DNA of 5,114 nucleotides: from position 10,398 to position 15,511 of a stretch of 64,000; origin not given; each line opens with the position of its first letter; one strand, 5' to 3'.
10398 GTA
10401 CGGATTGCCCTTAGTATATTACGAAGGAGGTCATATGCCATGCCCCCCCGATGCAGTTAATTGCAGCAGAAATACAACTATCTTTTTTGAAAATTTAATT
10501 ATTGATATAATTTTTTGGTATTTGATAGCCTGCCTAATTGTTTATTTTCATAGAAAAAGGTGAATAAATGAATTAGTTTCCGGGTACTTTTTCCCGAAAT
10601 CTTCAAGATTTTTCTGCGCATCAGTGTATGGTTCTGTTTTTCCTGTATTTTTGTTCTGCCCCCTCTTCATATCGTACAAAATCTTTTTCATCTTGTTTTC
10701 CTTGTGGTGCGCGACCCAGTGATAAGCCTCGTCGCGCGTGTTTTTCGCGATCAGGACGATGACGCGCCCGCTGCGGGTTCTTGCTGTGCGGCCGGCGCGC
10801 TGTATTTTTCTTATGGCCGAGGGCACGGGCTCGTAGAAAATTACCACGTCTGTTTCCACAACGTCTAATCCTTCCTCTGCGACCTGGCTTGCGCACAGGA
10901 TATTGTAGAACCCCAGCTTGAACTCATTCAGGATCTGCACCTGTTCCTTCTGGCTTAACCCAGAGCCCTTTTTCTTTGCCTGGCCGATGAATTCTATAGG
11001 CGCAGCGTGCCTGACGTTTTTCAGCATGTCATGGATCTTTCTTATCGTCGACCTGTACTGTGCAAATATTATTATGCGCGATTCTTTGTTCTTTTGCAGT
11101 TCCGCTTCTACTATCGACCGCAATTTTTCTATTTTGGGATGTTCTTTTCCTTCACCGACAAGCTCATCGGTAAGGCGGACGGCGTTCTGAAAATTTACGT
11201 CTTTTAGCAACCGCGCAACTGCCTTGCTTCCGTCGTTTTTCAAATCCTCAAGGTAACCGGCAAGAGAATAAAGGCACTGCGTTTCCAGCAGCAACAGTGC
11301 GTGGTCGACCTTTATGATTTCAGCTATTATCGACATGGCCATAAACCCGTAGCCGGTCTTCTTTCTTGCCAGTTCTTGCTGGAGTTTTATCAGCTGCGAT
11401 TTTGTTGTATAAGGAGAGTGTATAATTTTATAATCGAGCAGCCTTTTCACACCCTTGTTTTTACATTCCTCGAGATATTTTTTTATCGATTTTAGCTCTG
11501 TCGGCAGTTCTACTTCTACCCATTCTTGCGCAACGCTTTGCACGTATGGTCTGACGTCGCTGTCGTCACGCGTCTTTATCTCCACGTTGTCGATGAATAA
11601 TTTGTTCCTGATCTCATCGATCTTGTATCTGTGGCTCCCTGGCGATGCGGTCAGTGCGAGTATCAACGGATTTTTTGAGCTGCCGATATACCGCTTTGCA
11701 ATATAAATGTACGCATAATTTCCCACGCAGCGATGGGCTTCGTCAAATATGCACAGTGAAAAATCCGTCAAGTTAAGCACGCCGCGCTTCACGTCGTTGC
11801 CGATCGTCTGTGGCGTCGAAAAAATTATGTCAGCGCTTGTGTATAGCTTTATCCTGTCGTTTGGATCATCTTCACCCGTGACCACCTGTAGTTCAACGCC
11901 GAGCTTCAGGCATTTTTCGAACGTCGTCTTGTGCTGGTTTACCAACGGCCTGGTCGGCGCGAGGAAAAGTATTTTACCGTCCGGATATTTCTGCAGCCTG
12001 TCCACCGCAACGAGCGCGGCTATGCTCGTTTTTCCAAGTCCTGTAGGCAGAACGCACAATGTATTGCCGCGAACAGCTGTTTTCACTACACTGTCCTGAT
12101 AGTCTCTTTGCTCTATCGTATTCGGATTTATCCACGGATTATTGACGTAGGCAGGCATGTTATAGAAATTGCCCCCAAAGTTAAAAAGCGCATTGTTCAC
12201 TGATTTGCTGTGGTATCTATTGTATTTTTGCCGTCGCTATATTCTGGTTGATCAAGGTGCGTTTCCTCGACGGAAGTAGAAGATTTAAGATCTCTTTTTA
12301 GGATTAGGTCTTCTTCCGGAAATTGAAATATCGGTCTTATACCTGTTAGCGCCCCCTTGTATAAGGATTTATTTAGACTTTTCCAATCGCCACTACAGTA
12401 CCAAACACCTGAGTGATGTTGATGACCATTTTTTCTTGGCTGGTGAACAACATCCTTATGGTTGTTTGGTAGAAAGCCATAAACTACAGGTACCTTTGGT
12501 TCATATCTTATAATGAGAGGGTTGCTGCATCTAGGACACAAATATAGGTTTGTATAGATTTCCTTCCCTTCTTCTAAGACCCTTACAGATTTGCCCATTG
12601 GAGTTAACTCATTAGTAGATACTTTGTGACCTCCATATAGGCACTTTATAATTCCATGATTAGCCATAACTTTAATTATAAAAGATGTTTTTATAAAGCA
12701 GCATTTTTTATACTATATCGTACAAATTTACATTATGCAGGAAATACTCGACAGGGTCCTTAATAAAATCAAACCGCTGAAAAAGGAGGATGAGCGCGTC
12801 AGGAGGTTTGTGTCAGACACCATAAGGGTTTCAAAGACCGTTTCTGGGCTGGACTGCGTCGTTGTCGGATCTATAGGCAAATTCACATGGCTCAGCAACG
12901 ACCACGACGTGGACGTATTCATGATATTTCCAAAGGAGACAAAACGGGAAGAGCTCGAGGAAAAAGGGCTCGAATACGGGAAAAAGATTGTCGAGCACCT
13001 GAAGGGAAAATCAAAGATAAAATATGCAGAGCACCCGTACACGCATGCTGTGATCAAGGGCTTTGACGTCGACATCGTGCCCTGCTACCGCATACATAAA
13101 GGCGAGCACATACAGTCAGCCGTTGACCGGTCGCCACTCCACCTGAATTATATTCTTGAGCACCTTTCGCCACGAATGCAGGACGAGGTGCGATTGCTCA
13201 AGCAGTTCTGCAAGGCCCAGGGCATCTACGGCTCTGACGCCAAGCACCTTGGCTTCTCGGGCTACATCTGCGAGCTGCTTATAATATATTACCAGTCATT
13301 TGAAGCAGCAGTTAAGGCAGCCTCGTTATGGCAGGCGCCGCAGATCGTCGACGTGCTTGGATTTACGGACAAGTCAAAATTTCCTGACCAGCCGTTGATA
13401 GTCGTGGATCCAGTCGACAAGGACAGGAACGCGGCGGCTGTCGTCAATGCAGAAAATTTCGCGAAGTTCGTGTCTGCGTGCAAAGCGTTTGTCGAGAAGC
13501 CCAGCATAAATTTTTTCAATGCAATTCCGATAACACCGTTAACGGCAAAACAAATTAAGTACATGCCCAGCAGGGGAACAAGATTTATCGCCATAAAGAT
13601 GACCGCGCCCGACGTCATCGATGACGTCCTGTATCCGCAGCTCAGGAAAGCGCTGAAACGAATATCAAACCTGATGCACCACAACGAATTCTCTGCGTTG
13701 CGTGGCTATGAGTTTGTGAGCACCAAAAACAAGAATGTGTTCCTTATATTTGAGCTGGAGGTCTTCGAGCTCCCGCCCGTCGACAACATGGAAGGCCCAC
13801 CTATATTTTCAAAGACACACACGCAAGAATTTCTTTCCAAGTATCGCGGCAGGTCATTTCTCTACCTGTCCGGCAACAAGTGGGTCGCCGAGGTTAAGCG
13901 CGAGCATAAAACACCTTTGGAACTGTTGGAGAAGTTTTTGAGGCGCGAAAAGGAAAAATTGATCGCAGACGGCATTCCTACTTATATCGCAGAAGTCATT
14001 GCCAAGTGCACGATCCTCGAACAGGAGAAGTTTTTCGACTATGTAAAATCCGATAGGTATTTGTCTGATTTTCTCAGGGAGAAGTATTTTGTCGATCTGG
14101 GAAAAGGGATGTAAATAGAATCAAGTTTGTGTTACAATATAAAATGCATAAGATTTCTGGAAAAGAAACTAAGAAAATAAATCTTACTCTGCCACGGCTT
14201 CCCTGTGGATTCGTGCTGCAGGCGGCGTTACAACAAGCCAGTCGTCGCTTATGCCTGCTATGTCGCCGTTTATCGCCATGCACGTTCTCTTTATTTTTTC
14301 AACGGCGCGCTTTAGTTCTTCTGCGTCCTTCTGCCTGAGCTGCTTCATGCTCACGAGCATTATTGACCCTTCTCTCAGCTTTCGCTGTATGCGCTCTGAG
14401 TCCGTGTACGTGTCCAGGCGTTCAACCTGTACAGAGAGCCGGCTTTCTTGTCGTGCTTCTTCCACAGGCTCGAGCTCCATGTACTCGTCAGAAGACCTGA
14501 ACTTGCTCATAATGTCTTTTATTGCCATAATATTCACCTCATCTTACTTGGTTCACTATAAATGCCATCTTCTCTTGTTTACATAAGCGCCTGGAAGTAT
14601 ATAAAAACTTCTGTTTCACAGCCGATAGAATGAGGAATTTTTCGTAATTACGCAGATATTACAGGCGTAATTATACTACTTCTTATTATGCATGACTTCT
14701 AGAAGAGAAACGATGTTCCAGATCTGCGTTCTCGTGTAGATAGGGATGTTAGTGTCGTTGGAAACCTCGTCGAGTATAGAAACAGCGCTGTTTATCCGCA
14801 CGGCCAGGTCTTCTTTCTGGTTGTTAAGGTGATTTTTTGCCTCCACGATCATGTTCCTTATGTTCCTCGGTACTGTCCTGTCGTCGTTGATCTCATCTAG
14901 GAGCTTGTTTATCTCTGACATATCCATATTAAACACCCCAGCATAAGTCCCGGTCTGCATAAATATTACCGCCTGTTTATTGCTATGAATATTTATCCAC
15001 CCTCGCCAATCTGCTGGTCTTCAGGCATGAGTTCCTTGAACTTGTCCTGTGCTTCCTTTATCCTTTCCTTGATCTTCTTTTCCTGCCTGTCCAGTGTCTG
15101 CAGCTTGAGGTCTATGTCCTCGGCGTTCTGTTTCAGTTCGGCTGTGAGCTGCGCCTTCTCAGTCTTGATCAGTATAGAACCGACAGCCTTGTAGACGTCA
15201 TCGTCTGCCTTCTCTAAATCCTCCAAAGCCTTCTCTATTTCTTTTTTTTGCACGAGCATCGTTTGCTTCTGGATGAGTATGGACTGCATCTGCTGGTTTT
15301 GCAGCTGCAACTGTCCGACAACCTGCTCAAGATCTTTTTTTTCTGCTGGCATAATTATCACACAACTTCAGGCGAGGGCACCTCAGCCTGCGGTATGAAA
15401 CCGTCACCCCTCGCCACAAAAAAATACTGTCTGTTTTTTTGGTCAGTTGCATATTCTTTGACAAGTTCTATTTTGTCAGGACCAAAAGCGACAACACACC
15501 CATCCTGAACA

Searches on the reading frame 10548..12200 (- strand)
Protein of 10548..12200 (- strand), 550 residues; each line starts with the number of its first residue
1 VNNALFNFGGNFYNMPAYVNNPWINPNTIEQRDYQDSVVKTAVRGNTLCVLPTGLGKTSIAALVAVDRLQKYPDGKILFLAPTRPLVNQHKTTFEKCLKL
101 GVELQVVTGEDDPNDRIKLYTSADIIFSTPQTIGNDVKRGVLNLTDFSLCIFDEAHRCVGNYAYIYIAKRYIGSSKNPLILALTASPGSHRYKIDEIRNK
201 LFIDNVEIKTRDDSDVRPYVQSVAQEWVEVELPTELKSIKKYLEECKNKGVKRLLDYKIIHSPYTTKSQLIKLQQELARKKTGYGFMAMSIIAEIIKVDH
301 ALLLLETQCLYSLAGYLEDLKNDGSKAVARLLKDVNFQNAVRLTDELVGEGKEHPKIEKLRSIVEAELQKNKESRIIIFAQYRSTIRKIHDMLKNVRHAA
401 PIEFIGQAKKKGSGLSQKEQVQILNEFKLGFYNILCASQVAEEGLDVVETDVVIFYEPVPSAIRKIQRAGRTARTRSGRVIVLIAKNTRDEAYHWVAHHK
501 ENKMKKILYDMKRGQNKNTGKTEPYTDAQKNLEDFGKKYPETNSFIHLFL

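Call 25: search_protein_families(library=pfam, proteins=[window:10548-12200:-], max_evalue=0.001)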
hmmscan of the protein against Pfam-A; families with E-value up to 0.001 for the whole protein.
window:10548-12200:- (550 aa): 6 families
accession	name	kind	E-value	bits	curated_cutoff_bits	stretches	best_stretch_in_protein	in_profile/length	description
PF00270.35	DEAD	-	9.2e-26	91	26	1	33-188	2-161/167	DEAD/DEAH box helicase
PF04851.21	ResIII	-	1.3e-21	77.6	22.5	1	29-187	2-162/164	Type III restriction enzyme, res subunit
PF00271.37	Helicase_C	-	8.6e-20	71.5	23.5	1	358-475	4-109/110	Helicase conserved C-terminal domain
PF21210.2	RNA_helicase_helical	-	3.4e-08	34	27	1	245-341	2-107/108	Putative ATP-dependent RNA helicase, helical bundle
PF18766.7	SWI2_SNF2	-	0.00024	21.3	26.7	0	53-189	27-157/221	SWI2/SNF2 ATPase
PF22590.2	Cas3-like_C_2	-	0.00049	20.8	27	0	431-476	63-105/106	CRISPR-associated nuclease/helicase Cas3, C-terminal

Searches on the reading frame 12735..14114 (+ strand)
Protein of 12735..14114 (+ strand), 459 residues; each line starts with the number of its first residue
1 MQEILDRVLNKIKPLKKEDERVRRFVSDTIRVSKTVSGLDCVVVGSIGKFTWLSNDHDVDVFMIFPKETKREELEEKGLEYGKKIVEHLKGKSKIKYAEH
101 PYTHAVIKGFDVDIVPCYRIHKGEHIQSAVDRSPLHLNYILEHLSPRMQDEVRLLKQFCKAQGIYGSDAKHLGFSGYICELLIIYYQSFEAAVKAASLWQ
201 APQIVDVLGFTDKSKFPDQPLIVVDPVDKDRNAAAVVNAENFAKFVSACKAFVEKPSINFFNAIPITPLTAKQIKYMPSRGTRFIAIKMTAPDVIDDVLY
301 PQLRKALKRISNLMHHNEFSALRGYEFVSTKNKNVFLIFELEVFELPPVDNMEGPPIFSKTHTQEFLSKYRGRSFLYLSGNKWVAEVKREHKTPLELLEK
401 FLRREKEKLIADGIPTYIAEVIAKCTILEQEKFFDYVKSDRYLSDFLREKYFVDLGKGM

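Call 25: search_protein_families(library=pfam, proteins=[window:12735-14114:+], max_evalue=0.001)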
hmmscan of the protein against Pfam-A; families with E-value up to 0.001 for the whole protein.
window:12735-14114:+ (459 aa): 3 families
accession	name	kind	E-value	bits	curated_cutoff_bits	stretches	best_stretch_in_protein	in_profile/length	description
PF09249.16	tRNA_NucTransf2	-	7.5e-41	139.4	27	1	150-261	1-112/113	tRNA nucleotidyltransferase, second domain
PF21133.2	CAA_C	-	2.4e-30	105.5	22.2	1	280-405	1-123/144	CCA-adding enzyme, C-terminal domain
PF01909.29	NTP_transf_2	-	1.8e-11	44.7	21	1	38-136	14-93/93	Nucleotidyltransferase domain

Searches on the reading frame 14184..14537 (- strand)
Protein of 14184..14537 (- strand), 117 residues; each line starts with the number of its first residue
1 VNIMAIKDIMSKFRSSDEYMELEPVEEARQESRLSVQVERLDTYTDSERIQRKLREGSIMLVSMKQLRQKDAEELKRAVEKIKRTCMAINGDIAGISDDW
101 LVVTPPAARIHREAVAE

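Call 57: search_protein_families(library=pfam, proteins=[window:14184-14537:-], max_evalue=0.001)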
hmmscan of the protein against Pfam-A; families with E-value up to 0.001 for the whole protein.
window:14184-14537:- (117 aa): 1 family
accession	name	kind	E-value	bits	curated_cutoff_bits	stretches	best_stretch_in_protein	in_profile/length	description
PF04472.17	SepF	-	8.2e-12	45.6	27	1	40-109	5-71/72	Cell division protein SepF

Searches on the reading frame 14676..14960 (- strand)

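Call 57: search_protein_families(library=pfam, proteins=[window:14676-14960:-], max_evalue=0.001)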
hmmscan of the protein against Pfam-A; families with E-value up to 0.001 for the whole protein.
window:14676-14960:- (94 aa): 1 family
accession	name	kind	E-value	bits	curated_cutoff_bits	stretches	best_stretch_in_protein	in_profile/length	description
PF03685.18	UPF0147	-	4.3e-29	100.8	23.6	1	14-89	5-80/81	Uncharacterised protein family (UPF0147)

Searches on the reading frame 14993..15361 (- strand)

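Call 57: search_protein_families(library=pfam, proteins=[window:14993-15361:-], max_evalue=0.001)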
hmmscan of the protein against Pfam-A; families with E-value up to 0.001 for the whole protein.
window:14993-15361:- (122 aa): 1 family
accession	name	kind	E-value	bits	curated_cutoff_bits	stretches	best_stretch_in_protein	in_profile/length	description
PF01920.25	Prefoldin_2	-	1.1e-16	61.2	27.6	1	13-112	2-103/106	Prefoldin subunit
